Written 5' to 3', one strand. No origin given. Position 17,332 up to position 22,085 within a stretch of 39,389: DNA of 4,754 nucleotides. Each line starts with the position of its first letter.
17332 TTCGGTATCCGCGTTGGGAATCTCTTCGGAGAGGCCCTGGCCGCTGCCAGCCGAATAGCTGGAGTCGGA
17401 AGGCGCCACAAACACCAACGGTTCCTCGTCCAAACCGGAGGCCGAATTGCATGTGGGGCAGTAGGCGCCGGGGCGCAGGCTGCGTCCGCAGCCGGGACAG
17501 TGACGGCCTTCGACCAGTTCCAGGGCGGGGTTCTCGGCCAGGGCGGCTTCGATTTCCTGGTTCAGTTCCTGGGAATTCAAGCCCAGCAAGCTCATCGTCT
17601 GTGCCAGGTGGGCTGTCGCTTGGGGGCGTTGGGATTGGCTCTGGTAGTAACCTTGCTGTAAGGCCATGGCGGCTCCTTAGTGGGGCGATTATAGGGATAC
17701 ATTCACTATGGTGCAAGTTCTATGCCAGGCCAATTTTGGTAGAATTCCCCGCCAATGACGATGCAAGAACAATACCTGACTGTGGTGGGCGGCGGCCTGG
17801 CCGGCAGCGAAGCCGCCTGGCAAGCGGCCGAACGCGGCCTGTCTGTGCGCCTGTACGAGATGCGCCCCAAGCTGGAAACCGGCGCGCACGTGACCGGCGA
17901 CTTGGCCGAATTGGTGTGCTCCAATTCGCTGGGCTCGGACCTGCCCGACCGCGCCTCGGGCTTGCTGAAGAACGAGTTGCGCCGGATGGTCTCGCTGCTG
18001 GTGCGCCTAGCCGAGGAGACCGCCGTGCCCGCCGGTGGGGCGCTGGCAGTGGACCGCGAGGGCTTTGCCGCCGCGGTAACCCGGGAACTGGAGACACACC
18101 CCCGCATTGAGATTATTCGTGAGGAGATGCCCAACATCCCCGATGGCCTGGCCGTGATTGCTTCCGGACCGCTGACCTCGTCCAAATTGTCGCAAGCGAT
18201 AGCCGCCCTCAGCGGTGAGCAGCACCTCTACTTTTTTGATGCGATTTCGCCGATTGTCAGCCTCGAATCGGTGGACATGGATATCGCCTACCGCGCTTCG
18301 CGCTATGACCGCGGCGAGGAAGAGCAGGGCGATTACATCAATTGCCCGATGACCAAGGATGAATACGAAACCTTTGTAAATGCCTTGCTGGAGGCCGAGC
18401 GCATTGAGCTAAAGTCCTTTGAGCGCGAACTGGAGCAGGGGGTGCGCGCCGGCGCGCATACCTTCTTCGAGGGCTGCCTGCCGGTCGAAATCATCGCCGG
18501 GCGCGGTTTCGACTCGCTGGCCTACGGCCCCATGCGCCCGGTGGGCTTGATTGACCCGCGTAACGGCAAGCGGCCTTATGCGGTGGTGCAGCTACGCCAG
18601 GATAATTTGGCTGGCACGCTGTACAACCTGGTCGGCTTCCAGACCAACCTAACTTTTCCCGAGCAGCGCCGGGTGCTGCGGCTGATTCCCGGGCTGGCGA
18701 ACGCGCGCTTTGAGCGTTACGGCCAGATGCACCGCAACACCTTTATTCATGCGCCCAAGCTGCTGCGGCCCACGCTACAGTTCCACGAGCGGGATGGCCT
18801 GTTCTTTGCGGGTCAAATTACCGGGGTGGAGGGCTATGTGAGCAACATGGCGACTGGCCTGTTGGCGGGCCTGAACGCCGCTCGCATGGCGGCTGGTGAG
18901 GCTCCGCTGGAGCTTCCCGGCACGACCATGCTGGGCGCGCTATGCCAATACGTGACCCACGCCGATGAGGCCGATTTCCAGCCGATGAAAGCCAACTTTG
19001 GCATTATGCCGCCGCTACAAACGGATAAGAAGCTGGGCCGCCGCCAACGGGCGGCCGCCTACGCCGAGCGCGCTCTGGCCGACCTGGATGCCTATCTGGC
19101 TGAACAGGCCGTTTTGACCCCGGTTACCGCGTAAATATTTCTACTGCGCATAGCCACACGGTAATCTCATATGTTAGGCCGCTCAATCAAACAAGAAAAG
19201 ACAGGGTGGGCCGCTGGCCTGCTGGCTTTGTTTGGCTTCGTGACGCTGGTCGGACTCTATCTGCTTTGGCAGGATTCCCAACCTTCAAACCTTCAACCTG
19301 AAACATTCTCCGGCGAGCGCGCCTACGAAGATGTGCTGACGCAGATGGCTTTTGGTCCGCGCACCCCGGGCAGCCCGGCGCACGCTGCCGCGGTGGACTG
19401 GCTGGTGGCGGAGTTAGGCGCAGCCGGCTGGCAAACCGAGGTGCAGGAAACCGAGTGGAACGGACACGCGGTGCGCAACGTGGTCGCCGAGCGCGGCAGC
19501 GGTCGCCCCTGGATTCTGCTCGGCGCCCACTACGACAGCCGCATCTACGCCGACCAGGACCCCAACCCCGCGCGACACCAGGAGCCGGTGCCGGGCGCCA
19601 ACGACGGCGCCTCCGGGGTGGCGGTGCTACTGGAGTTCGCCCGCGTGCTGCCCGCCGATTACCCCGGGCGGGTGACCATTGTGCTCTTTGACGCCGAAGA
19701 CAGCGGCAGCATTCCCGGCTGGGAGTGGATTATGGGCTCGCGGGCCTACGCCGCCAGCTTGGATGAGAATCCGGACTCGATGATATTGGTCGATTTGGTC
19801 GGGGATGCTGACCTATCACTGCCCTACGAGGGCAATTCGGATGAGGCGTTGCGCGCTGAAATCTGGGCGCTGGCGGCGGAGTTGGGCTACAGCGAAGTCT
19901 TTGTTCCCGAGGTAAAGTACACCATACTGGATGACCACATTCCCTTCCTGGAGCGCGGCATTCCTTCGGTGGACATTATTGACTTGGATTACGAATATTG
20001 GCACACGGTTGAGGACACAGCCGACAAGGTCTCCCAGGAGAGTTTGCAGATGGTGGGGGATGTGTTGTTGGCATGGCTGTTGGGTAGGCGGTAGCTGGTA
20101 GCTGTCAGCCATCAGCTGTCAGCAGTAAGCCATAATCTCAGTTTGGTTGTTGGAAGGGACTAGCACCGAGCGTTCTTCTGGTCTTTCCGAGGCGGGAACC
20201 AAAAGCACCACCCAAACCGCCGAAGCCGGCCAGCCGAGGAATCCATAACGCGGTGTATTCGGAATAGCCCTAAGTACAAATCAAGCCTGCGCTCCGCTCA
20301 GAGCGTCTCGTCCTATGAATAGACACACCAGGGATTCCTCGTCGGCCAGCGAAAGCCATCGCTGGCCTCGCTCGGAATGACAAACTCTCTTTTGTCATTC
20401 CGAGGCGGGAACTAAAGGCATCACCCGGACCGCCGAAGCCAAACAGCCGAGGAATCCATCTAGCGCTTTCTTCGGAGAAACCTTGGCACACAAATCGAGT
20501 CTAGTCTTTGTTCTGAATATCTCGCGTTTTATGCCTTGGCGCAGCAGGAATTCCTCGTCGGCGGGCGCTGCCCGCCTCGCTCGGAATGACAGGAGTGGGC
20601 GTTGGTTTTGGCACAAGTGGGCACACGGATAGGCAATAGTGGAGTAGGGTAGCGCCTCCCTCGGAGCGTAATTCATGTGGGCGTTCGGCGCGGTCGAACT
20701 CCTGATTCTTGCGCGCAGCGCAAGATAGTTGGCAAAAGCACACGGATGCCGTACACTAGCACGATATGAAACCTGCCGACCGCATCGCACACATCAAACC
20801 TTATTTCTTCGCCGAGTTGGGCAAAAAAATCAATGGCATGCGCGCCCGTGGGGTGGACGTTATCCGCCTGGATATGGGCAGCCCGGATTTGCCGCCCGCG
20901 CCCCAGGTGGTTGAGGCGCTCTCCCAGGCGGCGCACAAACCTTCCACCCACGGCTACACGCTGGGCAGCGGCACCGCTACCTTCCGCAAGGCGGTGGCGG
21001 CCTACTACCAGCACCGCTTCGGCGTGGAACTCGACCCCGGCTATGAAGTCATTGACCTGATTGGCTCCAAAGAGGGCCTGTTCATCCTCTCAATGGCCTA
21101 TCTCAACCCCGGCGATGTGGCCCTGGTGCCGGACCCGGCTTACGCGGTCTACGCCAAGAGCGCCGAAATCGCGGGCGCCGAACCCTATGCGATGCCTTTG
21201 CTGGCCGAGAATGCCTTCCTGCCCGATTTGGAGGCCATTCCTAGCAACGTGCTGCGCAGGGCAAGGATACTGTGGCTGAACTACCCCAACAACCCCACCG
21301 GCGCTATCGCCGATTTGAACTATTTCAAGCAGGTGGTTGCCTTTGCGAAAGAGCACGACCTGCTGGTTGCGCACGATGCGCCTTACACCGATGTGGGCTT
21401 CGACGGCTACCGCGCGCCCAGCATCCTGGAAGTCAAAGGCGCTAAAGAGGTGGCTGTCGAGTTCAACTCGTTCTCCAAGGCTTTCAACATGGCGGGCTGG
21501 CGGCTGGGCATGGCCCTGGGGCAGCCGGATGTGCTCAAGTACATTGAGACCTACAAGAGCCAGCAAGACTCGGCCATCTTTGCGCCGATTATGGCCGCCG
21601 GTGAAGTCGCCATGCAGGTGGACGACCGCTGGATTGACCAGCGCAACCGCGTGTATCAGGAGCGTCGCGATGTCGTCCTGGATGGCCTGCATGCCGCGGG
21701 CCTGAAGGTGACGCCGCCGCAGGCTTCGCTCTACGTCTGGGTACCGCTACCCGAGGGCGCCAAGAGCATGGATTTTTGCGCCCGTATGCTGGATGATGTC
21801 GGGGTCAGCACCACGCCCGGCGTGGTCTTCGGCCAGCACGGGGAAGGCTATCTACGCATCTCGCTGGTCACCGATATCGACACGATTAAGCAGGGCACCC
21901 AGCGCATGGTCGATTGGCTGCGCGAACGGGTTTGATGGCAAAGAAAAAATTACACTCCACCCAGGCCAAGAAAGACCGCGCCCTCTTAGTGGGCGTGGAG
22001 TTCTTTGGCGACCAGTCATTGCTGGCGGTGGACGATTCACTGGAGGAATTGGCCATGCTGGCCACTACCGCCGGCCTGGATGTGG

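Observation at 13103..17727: Self-contained sigma-54 cassette: rpoN chained to its own sensor kinase and an activator lacking a DNA-binding domain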

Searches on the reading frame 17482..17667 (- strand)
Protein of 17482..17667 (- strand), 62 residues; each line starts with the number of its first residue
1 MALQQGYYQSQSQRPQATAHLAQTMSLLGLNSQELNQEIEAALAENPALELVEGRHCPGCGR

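Call 27: find_related_loci(query=A2, collection=metagenome_contigs, flank=10000)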
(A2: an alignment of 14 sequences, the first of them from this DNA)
Query A2 (62 aa) in metagenome_contigs; peptide patterns used: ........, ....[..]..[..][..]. (x = any residue, [..] = any of these).
600 stretches matched a pattern (row limit reached: there are more); 435 encode a relative of the query (tblastn E <= 1e-3); the best 80 are kept; 80 distinct loci.
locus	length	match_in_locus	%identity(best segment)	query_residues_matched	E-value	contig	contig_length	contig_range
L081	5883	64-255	78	1-62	9e-28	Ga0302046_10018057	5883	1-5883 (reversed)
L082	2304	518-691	81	5-62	1e-27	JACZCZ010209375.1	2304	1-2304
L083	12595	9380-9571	77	1-62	2e-27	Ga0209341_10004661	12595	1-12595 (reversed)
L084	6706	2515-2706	77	1-62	2e-27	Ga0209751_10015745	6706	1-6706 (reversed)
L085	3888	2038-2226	79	1-62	5e-27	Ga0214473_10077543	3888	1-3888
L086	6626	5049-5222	79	5-62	1e-26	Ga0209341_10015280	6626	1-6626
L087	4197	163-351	76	1-62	2e-26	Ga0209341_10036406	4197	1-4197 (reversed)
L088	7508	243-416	79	5-62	2e-26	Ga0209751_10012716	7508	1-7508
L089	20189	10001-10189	76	1-62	2e-26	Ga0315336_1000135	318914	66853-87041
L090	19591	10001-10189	78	1-62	2e-26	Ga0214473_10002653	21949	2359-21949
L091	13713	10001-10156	85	11-62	2e-25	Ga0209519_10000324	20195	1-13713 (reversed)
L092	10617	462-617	85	11-62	2e-25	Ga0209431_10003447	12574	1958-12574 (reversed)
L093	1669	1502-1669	80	1-55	3e-24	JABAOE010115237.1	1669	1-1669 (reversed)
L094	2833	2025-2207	64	2-62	8e-22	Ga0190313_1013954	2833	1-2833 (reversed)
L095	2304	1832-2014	64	4-62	3e-21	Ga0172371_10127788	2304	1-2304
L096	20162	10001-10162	70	9-62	4e-21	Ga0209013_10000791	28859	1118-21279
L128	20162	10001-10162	67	9-62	5e-19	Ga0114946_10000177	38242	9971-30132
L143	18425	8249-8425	61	1-62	9e-19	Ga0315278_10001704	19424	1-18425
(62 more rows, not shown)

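Call 38: search_protein_families(library=pfam, proteins=[L128:16615-18018:+, L143:16136-17344:+, L096:16771-18114:+], max_evalue=0.1)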
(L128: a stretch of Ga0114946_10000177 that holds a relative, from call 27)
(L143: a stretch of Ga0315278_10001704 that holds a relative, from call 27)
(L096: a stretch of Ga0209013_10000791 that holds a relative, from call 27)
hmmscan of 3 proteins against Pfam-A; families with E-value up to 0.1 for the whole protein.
L128:16615-18018:+ (467 aa): 0 families

L143:16136-17344:+ (402 aa): 2 families
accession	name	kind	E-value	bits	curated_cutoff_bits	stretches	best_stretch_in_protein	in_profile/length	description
PF00091.31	Tubulin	-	4.4e-44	151.5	33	1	37-193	2-186/190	Tubulin/FtsZ family, GTPase domain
PF12327.13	FtsZ_C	-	5.1e-25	88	27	1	245-339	1-94/95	FtsZ family, C-terminal domain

L096:16771-18114:+ (447 aa): 0 families

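Call 55: find_homologous_proteins(query=L143:16136-17344:+, max_evalue=1e-30)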
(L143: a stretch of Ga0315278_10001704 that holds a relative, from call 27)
Query L143:16136-17344:+ (402 aa): 8000 proteins with E <= 1e-30 among 8000 candidates; the best 120 are listed.
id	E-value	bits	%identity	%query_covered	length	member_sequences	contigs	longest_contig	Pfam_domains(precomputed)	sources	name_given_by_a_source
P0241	2.2e-258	875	100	100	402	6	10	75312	PF00091.32,PF12327.14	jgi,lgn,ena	-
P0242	1.8e-256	869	99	100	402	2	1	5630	PF00091.32,PF12327.14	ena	-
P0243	8.3e-230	781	89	100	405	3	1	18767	PF00091.32,PF12327.14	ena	-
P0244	1.4e-223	760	88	100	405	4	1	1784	PF00091.32,PF12327.14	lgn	-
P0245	6.2e-223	758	88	100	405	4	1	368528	PF00091.32,PF12327.14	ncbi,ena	-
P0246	9.2e-220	748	86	100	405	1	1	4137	PF00091.32,PF12327.14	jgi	jgi:cell division protein FtsZ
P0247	2.0e-218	743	86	100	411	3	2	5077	PF00091.32,PF12327.14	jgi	jgi:cell division protein FtsZ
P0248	1.6e-216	737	85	100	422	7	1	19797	PF00091.32,PF12327.14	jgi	jgi:cell division protein FtsZ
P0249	2.5e-216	737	84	100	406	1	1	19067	PF00091.32,PF12327.14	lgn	-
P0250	6.8e-216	735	85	100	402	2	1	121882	PF00091.32,PF12327.14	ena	-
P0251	1.5e-214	731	84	100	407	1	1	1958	PF00091.32,PF12327.14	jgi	jgi:cell division protein FtsZ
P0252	3.3e-214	730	84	100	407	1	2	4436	PF00091.32,PF12327.14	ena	-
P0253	4.3e-213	726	83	100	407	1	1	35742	PF00091.32,PF12327.14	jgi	jgi:cell division protein FtsZ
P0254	2.1e-194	664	88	87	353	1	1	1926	PF00091.32,PF12327.14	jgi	jgi:cell division protein FtsZ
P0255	9.3e-187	639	77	94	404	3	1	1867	PF00091.32,PF12327.14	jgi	-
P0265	1.6e-167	576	73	92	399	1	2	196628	PF00091.32,PF12327.14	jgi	jgi:cell division protein FtsZ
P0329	2.5e-159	549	67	98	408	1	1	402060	PF00091.32,PF12327.14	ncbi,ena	-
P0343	7.3e-159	547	66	98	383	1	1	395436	PF00091.32,PF12327.14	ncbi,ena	-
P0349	1.4e-158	547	65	98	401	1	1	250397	PF00091.32,PF12327.14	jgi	jgi:cell division protein FtsZ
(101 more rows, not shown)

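Call 56: find_encoding_contigs(protein=P0265, flank=10000, max_places=1)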
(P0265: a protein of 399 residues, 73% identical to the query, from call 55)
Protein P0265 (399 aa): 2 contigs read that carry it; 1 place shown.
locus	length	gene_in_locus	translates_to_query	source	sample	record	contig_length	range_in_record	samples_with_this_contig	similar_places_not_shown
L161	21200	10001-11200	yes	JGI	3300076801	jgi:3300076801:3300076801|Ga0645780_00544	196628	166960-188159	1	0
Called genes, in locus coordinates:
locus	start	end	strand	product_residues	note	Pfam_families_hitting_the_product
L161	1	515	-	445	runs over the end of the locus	PF03951:Gln-synt_N, PF00120:Gln-synt_C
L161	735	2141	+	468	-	PF02163:Peptidase_M50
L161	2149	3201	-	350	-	PF01476:LysM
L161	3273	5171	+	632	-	PF00515:TPR_1 (weak), PF07719:TPR_2 (weak), PF14559:TPR_19 (weak), PF13431:TPR_17 (weak), PF23914:TPR_CcmH_CycH (weak), PF12895:ANAPC3 (weak), PF14559:TPR_19, PF13414:TPR_11 (weak), +11 more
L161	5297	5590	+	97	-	PF09723:Zn_ribbon_8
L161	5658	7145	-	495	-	-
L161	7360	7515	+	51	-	-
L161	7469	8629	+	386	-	-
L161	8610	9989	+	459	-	-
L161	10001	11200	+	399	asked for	PF00091:Tubulin, PF12327:FtsZ_C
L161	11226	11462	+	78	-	-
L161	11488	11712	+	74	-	-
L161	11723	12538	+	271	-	-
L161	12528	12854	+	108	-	-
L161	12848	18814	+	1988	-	PF24575:TPR_Slam (faint), PF14559:TPR_19 (weak), PF09976:TPR_21 (weak), PF25058:ARM_TT21 (weak), PF25063:ARM_TT21_C (weak), PF13424:TPR_12 (weak), PF13414:TPR_11, PF14559:TPR_19 (weak), +16 more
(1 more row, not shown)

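Call 57: find_encoding_contigs(protein=P0329, flank=10000, max_places=1)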
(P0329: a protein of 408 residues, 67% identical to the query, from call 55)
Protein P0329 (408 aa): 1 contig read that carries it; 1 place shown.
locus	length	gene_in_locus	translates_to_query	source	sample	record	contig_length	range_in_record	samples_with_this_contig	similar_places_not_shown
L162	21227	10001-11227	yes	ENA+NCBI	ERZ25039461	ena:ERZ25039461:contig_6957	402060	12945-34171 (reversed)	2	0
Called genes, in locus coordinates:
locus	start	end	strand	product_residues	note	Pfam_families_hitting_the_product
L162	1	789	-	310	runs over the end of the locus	-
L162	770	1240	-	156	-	PF12867:DinB_2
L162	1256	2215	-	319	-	PF01619:Pro_dh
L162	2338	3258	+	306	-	PF04963:Sigma54_CBD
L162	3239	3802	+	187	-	PF04552:Sigma54_DBD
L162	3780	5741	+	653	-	PF00989:PAS (weak), PF08448:PAS_4 (faint), PF13188:PAS_8 (faint), PF13426:PAS_9 (weak), PF00989:PAS, PF13426:PAS_9, PF00512:HisKA (weak), PF02518:HATPase_c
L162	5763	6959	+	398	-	PF00072:Response_reg, PF00158:Sigma54_activat, PF00493:MCM (faint), PF14532:Sigma54_activ_2, PF07724:AAA_2 (weak), PF00004:AAA (weak), PF07728:AAA_5 (weak), PF25601:AAA_lid_14, +1 more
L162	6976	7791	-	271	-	-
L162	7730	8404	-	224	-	-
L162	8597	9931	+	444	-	-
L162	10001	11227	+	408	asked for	PF00091:Tubulin, PF12327:FtsZ_C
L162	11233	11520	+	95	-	-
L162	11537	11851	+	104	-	-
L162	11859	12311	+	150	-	-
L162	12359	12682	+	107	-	-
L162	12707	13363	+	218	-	-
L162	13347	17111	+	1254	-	PF13428:TPR_14 (faint), PF13431:TPR_17 (faint), PF25064:ARM_TT21_5th (faint), PF12895:ANAPC3 (faint), PF23914:TPR_CcmH_CycH (faint), PF07719:TPR_2 (faint), PF13181:TPR_8 (faint), PF13371:TPR_9 (faint), +9 more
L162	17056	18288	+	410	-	PF00515:TPR_1 (faint), PF07719:TPR_2 (faint), PF13174:TPR_6 (faint), PF13176:TPR_7 (faint), PF13181:TPR_8 (faint), PF13371:TPR_9 (faint), PF12895:ANAPC3 (weak), PF13424:TPR_12 (weak), +9 more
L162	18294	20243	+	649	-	-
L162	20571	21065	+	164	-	-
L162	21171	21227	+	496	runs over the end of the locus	PF13354:Beta-lactamase2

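Call 58: find_encoding_contigs(protein=P0343, flank=10000, max_places=1)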
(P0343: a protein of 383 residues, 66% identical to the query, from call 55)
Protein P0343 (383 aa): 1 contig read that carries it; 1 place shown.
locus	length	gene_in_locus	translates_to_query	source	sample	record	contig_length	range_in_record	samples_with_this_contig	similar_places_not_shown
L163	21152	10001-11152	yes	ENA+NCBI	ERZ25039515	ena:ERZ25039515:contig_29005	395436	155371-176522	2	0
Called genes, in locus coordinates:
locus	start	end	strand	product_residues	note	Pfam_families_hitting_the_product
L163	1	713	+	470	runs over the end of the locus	PF00309:Sigma54_AID (weak), PF04963:Sigma54_CBD, PF04552:Sigma54_DBD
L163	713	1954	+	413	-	PF00989:PAS (weak), PF13188:PAS_8 (faint), PF08448:PAS_4 (faint), PF13426:PAS_9 (weak)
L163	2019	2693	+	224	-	PF00512:HisKA, PF02518:HATPase_c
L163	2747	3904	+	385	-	PF00072:Response_reg, PF00158:Sigma54_activat, PF14532:Sigma54_activ_2, PF07724:AAA_2 (weak), PF07728:AAA_5, PF25601:AAA_lid_14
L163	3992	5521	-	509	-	-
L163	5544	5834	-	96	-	-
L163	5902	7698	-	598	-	-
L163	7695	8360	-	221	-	PF04542:Sigma70_r2, PF04545:Sigma70_r4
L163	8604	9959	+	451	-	-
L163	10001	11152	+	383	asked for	PF00091:Tubulin, PF12327:FtsZ_C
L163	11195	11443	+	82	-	-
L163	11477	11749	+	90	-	-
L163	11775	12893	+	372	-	-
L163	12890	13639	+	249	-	-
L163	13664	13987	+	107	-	-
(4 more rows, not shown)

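Call 59: find_encoding_contigs(protein=P0349, flank=10000, max_places=1)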
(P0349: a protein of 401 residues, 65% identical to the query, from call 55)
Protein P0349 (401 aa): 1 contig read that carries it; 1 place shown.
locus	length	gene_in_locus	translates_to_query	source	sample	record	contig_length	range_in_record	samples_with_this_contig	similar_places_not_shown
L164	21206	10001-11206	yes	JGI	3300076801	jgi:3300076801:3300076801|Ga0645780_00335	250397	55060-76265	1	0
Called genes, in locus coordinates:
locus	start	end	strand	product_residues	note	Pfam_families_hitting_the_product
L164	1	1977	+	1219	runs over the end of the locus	PF03710:GlnE, PF08335:GlnD_UR_UTase, PF10335:DUF294_C (faint), PF24931:ACT_ACR9_3rd (faint), PF26956:ACT_ACR_D1 (weak), PF03710:GlnE, PF08335:GlnD_UR_UTase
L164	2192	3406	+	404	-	PF02163:Peptidase_M50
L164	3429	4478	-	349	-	PF01476:LysM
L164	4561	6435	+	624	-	PF00515:TPR_1 (faint), PF12895:ANAPC3 (faint), PF13174:TPR_6 (faint), PF13181:TPR_8 (faint), PF13432:TPR_16 (weak), PF07719:TPR_2 (weak), PF25063:ARM_TT21_C (weak), PF13432:TPR_16, +11 more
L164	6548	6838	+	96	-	PF09723:Zn_ribbon_8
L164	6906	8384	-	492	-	-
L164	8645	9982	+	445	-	-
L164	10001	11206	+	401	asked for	PF00091:Tubulin, PF12327:FtsZ_C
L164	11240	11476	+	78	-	-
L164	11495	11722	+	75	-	-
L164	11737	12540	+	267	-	-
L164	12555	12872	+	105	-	-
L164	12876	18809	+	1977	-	PF14559:TPR_19 (weak), PF13414:TPR_11 (weak), PF13432:TPR_16 (weak), PF13414:TPR_11 (weak), PF00515:TPR_1 (weak), PF07719:TPR_2 (weak), PF13424:TPR_12 (weak), PF23914:TPR_CcmH_CycH, +17 more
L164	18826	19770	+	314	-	-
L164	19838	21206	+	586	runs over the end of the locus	PF01364:Peptidase_C25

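Call 62: search_solved_structures(query=L128:16615-18018:+, max_evalue=1)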
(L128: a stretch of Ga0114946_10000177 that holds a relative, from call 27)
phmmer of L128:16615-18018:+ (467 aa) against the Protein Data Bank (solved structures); distinct sequences matched with E-value up to 1: 0.

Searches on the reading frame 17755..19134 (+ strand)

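Call 22: search_protein_families(library=pfam, proteins=[window:17755-19134:+], max_evalue=0.00001)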
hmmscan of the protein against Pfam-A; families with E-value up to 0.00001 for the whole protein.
window:17755-19134:+ (459 aa): 4 families
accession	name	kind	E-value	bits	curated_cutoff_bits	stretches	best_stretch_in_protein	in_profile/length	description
PF01134.28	GIDA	-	1.3e-90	304.7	22.1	1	9-382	3-390/391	Glucose inhibited division protein A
PF01266.30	DAO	-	1.3e-06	28.7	27.9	1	9-106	3-104/353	FAD dependent oxidoreductase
PF13450.12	NAD_binding_8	-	1.8e-06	28.5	21.9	1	10-40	1-31/68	NAD(P)-binding Rossmann-like domain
PF12831.13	FAD_oxidored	-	4.7e-06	26.6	27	1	9-126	3-111/416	FAD dependent oxidoreductase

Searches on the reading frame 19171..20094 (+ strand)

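Call 22: search_protein_families(library=pfam, proteins=[window:19171-20094:+], max_evalue=0.00001)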
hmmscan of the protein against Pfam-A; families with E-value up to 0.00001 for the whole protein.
window:19171-20094:+ (307 aa): 1 family
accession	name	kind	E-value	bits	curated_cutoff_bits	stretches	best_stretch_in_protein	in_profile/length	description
PF04389.22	Peptidase_M28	-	1.7e-32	113.1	21.3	1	103-302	1-192/193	Peptidase family M28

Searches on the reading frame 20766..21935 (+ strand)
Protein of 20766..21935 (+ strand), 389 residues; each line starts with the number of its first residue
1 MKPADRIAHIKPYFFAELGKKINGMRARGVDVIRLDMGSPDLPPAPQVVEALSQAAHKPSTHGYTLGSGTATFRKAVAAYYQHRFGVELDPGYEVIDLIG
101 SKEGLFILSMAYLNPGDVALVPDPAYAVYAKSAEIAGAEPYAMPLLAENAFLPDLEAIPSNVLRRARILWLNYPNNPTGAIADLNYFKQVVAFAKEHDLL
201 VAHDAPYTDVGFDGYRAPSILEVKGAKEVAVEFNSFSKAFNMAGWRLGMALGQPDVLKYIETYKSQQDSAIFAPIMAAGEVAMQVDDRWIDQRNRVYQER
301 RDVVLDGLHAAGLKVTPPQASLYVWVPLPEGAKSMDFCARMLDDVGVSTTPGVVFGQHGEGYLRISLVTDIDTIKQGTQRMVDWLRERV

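Call 23: search_protein_families(library=pfam, proteins=[window:20766-21935:+], max_evalue=0.00001)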
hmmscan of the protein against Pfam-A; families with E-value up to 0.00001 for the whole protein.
window:20766-21935:+ (389 aa): 1 family
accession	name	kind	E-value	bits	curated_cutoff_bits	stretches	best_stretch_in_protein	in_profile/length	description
PF00155.27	Aminotran_1_2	-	2.2e-59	201.9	19.7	1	31-375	2-355/361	Aminotransferase class I and II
